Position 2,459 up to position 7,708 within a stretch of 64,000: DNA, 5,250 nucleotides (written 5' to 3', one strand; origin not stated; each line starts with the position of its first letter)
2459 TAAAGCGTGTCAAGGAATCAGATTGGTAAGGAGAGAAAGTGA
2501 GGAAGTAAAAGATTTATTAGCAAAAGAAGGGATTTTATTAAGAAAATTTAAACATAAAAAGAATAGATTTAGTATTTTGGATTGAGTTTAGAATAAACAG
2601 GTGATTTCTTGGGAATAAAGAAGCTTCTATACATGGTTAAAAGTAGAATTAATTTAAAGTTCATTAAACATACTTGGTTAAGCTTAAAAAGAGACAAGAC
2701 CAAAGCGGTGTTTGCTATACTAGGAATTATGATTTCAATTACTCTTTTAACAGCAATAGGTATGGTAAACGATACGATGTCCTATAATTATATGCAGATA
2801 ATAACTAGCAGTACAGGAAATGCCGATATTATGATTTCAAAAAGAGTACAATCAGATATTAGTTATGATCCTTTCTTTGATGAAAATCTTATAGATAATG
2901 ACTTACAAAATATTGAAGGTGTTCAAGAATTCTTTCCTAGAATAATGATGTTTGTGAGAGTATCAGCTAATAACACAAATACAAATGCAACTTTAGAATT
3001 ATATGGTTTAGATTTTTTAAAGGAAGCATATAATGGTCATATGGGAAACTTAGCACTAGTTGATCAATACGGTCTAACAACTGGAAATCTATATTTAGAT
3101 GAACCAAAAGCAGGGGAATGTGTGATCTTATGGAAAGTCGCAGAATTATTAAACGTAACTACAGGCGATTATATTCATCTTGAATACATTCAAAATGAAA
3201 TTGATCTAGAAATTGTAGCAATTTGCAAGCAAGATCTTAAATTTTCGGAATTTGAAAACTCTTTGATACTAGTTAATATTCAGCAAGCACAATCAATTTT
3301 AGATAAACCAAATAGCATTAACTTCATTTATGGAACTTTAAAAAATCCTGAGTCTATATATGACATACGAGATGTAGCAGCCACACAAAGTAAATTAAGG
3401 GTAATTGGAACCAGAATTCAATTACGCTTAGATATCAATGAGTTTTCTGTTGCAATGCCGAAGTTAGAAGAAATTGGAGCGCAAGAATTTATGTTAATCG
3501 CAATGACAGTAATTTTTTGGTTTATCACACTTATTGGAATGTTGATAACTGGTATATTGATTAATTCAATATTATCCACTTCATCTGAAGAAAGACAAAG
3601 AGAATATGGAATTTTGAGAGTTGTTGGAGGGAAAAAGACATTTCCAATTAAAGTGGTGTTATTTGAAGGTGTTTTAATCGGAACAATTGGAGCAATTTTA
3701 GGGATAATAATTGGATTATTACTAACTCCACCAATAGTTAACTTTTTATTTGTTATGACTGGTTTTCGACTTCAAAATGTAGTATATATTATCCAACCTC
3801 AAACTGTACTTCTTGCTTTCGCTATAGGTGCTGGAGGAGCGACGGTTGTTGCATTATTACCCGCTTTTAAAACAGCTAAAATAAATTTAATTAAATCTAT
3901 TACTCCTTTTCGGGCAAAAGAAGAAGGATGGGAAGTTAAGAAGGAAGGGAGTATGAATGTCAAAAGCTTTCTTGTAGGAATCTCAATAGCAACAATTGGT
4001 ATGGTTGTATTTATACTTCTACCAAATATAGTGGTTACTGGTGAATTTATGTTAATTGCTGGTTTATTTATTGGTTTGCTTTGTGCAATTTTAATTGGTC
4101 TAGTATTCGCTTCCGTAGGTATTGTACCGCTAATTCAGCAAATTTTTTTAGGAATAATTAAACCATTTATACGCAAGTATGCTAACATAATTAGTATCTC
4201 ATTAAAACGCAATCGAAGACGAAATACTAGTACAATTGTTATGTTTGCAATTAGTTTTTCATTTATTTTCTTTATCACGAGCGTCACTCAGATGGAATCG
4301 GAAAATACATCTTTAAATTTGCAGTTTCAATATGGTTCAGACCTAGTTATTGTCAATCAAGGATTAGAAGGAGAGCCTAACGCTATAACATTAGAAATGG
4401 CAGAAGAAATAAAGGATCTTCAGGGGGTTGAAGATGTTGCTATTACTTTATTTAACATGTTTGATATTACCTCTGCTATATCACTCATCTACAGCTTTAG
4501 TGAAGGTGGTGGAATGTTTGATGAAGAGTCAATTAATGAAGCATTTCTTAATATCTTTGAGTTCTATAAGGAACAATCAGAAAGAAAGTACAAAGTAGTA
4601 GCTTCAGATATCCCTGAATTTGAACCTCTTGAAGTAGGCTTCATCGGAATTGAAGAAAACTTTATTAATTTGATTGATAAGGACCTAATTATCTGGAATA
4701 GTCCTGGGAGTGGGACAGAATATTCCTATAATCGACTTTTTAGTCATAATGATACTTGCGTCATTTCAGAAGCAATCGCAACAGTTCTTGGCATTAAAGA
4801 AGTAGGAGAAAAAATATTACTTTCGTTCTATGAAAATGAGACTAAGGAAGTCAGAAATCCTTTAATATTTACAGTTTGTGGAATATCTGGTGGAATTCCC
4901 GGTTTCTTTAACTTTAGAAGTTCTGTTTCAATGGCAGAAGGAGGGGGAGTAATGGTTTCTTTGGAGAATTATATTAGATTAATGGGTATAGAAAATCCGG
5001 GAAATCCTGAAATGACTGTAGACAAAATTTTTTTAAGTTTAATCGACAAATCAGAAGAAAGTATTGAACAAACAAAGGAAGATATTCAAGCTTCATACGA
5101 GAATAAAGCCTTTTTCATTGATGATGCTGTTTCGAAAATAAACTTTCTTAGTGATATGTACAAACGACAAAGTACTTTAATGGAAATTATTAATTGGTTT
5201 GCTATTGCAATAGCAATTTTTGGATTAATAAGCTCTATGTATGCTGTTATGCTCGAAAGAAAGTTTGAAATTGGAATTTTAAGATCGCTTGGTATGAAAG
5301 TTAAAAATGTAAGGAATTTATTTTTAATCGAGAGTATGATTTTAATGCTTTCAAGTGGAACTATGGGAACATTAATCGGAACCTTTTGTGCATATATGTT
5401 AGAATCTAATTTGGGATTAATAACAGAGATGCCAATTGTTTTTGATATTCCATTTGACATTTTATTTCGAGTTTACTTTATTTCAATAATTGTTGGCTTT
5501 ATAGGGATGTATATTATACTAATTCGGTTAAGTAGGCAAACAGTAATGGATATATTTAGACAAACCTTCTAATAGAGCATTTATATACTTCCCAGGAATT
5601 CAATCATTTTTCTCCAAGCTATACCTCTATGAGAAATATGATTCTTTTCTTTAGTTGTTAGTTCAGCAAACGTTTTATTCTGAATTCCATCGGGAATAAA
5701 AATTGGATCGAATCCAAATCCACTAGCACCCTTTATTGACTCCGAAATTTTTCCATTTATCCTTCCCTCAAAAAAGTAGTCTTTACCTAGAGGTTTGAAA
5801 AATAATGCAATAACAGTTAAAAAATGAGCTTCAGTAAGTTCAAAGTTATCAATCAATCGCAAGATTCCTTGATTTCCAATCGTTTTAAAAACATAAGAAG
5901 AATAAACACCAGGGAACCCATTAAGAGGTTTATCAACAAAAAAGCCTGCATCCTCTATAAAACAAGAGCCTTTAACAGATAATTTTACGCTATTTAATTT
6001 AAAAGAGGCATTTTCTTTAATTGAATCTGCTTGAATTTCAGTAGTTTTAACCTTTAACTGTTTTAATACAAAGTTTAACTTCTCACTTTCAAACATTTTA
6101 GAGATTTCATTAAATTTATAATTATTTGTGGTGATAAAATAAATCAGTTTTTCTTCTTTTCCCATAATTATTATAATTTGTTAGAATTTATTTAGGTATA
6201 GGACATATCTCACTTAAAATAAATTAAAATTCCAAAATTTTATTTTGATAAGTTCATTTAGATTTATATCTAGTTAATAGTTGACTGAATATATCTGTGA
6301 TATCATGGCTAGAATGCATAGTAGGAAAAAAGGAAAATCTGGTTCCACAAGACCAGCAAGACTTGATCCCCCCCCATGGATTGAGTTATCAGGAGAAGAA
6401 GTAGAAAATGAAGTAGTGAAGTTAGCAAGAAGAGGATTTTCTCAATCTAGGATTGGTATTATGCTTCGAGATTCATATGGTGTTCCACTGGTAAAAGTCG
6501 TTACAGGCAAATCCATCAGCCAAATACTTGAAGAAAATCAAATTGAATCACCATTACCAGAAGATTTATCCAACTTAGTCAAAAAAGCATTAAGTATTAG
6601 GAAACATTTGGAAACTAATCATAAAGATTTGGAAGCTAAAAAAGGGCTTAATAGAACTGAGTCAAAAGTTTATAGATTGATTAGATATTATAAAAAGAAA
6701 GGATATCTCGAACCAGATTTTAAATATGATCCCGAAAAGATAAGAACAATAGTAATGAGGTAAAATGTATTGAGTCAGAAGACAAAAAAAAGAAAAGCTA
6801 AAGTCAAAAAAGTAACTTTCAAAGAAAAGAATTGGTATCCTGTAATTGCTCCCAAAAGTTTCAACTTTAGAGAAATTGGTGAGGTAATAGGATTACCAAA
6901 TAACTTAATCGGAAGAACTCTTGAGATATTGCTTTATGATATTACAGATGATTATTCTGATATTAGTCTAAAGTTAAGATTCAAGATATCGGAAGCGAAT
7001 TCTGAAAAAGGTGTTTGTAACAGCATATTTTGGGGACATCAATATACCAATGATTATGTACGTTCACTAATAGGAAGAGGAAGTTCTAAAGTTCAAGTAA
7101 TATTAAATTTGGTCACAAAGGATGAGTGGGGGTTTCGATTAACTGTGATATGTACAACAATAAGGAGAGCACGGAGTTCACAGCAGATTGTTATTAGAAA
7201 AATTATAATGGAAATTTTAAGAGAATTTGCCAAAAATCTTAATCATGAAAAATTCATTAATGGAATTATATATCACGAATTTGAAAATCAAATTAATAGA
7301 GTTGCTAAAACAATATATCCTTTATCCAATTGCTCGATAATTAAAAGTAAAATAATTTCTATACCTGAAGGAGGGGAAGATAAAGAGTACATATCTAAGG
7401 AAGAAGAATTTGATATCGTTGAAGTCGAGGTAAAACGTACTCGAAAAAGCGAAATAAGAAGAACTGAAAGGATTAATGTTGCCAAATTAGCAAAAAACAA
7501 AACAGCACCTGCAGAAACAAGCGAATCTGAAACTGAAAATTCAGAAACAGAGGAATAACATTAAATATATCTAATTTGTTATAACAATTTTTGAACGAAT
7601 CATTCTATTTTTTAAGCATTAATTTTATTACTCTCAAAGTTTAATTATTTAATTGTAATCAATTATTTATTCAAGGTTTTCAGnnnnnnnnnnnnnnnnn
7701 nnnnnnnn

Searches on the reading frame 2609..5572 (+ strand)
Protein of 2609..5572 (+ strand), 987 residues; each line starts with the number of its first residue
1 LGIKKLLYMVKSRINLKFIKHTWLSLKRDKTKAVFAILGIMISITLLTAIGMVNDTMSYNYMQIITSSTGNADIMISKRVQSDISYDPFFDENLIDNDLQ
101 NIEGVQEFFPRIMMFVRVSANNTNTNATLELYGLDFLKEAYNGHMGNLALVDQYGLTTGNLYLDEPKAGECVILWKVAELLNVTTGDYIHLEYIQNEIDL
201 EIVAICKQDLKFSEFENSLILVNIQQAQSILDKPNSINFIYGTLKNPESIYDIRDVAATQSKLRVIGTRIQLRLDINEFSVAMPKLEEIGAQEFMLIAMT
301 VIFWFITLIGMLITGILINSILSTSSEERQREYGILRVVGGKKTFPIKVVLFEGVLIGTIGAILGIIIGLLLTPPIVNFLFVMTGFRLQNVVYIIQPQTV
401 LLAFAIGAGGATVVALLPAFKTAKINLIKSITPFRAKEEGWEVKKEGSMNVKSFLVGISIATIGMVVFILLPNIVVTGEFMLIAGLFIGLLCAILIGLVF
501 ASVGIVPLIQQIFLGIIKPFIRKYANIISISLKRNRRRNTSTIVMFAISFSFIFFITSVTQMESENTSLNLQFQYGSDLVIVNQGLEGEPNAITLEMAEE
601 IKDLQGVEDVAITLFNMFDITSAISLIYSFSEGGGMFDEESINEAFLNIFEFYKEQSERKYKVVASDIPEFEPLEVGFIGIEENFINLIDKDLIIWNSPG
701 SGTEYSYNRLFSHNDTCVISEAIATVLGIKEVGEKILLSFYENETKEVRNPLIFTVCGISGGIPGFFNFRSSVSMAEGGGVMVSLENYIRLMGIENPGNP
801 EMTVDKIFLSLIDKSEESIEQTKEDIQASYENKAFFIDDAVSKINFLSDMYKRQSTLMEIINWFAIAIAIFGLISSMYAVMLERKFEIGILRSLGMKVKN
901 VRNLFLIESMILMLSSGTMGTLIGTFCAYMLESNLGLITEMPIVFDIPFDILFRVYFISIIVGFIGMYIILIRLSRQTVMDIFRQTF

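Call 44: search_protein_families(library=pfam, proteins=[window:2609-5572:+], max_evalue=0.0001)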
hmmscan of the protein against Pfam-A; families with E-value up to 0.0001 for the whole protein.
window:2609-5572:+ (987 aa): 2 families
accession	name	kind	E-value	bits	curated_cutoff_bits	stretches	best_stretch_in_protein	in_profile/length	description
PF02687.27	FtsX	-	4.1e-27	95.1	25.5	2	861-977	3-118/120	FtsX-like permease C-terminal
PF12704.14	MacB_PCD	-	1.8e-17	64.8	27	1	34-251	2-198/207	MacB-like periplasmic core domain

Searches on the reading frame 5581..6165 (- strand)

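Call 44: search_protein_families(library=pfam, proteins=[window:5581-6165:-], max_evalue=0.0001)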
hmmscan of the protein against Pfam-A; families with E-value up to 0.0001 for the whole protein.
window:5581-6165:- (194 aa): 1 family
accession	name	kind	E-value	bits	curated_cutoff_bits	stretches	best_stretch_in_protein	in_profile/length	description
PF01725.21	Ham1p_like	-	5.7e-45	153.9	22.5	1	8-190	1-186/186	Ham1 family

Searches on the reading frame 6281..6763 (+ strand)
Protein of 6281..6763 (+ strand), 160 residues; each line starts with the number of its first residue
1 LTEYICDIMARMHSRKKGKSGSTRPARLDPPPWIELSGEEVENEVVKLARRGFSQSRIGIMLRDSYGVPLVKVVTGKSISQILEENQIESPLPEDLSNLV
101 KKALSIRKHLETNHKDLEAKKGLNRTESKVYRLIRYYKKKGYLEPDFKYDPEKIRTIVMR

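Call 44: search_protein_families(library=pfam, proteins=[window:6281-6763:+], max_evalue=0.0001)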
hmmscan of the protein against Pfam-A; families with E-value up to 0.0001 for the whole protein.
window:6281-6763:+ (160 aa): 2 families
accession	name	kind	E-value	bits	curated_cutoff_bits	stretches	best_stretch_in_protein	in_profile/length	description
PF08069.17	Ribosomal_S13_N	-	2.2e-27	95.3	25.4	1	9-68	1-60/60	Ribosomal S13/S15 N-terminal domain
PF00312.27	Ribosomal_S15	-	8.7e-13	48.7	31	1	81-154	3-78/81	Ribosomal protein S15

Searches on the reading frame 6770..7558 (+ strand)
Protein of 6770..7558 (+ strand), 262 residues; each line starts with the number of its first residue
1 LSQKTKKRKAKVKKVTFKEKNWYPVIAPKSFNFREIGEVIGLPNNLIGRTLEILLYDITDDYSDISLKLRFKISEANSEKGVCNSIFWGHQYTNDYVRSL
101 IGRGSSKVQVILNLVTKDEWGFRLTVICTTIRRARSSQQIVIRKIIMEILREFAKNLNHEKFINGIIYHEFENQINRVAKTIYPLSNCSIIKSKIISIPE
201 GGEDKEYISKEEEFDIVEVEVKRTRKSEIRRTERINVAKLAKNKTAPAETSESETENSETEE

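Call 44: search_protein_families(library=pfam, proteins=[window:6770-7558:+], max_evalue=0.0001)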
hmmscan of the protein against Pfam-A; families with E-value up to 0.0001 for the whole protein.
window:6770-7558:+ (262 aa): 1 family
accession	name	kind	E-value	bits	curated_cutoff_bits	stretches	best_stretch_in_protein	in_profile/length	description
PF01015.23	Ribosomal_S3Ae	-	7.3e-51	172.9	29.3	1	10-199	3-191/191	Ribosomal S3Ae family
